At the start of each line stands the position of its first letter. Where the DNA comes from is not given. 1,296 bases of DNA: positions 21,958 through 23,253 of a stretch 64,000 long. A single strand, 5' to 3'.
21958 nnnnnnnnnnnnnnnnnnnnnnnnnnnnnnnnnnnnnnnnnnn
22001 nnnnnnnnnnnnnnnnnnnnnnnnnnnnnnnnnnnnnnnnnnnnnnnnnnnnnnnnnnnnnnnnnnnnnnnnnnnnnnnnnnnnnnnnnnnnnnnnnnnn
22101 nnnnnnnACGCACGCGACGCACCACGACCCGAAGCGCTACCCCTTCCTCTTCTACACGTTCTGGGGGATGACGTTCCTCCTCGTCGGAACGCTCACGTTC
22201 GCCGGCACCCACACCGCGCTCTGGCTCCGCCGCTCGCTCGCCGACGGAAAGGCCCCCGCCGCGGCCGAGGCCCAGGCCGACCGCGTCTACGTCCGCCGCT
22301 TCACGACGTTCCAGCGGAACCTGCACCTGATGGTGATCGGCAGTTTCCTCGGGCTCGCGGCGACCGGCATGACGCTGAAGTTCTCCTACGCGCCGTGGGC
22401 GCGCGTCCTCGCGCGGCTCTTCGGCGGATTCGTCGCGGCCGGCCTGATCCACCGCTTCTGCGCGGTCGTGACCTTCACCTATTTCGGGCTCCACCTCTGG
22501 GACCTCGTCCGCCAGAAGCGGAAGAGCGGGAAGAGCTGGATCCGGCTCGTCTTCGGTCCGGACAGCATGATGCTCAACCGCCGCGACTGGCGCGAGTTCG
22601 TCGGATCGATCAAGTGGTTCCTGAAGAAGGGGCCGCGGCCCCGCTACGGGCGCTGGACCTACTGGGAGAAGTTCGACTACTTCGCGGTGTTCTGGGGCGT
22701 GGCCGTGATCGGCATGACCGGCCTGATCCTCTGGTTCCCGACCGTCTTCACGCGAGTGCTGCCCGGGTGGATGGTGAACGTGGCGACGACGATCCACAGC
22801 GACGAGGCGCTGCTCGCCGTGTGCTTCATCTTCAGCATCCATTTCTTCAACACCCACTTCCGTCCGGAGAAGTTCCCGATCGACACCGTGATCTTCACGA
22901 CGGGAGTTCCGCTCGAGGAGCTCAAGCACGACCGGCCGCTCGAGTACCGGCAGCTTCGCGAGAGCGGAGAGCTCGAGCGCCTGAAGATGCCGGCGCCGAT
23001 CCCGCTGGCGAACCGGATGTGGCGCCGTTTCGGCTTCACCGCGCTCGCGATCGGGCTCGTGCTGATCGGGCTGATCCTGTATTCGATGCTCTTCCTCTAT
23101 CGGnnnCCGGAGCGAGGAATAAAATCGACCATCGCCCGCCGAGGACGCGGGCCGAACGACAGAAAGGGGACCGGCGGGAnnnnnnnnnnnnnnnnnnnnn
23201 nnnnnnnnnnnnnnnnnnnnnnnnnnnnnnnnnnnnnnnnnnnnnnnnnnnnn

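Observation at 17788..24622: Four-gene inner-membrane quinol-oxidising cytochrome operon with two tandem CbcL-like multihaem-c/dihaem-b fusions and an ImcH-like cytochrome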

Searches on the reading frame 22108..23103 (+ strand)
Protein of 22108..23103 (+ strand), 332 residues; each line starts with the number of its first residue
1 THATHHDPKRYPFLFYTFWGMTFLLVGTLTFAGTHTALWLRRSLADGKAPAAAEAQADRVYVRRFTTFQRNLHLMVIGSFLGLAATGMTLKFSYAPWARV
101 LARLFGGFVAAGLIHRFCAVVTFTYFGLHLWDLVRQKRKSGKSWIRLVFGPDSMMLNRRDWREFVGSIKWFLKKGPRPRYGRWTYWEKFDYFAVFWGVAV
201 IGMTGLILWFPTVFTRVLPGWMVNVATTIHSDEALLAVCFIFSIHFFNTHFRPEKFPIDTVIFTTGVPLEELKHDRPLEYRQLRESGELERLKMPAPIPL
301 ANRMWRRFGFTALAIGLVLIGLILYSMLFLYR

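Call 71: predict_structure(alignment_id=A3)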
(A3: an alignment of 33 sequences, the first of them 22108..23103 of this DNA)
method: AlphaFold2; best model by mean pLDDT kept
length: 332 residues; sequences in the alignment: 33
mean_pLDDT: 79.4   pTM: 0.77
mean pLDDT of the five models: 79.4, 79.3, 79.2, 76.4, 75.6
residues with pLDDT >= 90: 57; 70-90: 224; 50-70: 34; < 50: 17
segments of 3 or more residues with pLDDT < 50: 1-4, 47-55, 253-255
pLDDT, mean of each block of 10 residues (from residue 1): 53 74 71 72 57 54 88 88 90 90 94 93 91 90 86 83 87 84 81 78 83 84 79 74 63 51 80 85 91 86 79 83 82 60
secondary structure, 60 per line:
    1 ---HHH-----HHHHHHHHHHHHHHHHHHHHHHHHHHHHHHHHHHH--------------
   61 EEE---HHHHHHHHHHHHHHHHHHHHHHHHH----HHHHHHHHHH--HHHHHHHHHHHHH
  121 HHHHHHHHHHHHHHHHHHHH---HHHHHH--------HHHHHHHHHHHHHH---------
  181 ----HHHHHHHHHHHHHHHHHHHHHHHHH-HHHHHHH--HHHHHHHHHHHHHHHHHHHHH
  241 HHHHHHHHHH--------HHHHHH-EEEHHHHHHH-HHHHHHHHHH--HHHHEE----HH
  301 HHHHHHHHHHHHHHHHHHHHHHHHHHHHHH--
elements in order: H12-46 E61-63 H67-91 H96-105 H108-140 H144-149 H158-171 H185-209 H211-217 H220-250 H259-264 E266-268 H269-275 H277-286 H289-292 H299-330

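Call 73: fold_search(model_id=the predicted structure, library=pdb)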
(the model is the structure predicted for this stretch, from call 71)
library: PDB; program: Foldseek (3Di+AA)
matches with E <= 10: 151; with E <= 0.001: 1
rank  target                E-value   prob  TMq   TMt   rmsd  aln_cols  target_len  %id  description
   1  1kqf_C                5.5e-05  1.00  0.54  0.79   3.5       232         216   16  FORMATE DEHYDROGENASE N FROM E. COLI (released 2002-03-15)
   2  8ucd_C                7.4e-01  0.63  0.30  0.39  11.2       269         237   12  Cryo-EM structure of human STEAP1 in complex with AMG 509 Fab (released 2023-11-22)
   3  7tai_A                8.1e-01  0.33  0.27  0.23  13.7       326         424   10  Structure of STEAP2 in complex with ligands (released 2023-01-25)
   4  7zdk_D                1.3e+00  0.06  0.15  0.10  23.9       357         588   11  IF(apo/asym) conformation of CydDC in AMP-PNP(CydC)/AMP-PNP(CydD) bound state (Dataset-8) (released 2023-04-19)
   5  8x2l_B                1.5e+00  0.08  0.19  0.14  17.7       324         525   12  Structure of human phagocyte NADPH oxidase in the resting state in the presence of 2 mM NADPH (released 2024-01-24)
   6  2vpw_C                1.6e+00  0.07  0.15  0.18  21.1       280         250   15  Polysulfide reductase with bound menaquinone (released 2008-06-10)
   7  7tgh_3C               1.7e+00  0.15  0.24  0.20  13.7       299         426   12  Cryo-EM structure of respiratory super-complex CI+III2 from Tetrahymena thermophila (released 2022-04-06)
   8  7cbc_A                1.7e+00  0.13  0.18  0.19  15.4       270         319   10  Crystal structure of a de novo designed switch protein caging a hemagglutinin binder (released 2020-12-23)
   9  8ucd_B                2.1e+00  0.20  0.29  0.38  14.5       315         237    9  Cryo-EM structure of human STEAP1 in complex with AMG 509 Fab (released 2023-11-22)
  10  9kfa                  2.3e+00  0.07  0.13  0.23  23.4       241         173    9  Crystal structure of ferritin mutantFr-H8 (R52H/E53H/E56H/E57H/R59H/E60H/E63H/R64H) (released 2025-09-24)
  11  7nkz_A                2.6e+00  0.07  0.19  0.16  18.1       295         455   11  Cryo-EM structure of the cytochrome bd oxidase from M. tuberculosis at 2.5 A resolution (released 2021-09-22)
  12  4o7g_A                2.7e+00  0.11  0.23  0.31  13.1       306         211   12  Crystal Structure of Ascorbate-bound Cytochrome b561, crystal soaked in 1 M L-ascorbate for 40 minutes (released 2014-02-05)
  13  4tq5                  2.7e+00  0.08  0.18  0.21  20.7       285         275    9  Structure of a UbiA homolog from Archaeoglobus fulgidus (released 2014-07-16)
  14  9o5o_A                2.8e+00  0.07  0.18  0.17  22.8       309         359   10  Cryo-EM structure of the human SK2-4 chimera/calmodulin channel complex bound to a small molecule activator (released 2025-07-09)
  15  8x61_D                3.0e+00  0.08  0.15  0.26  15.9       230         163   12  Cryo-EM structure of ATP-bound FtsE(E163Q)X (released 2024-05-08)
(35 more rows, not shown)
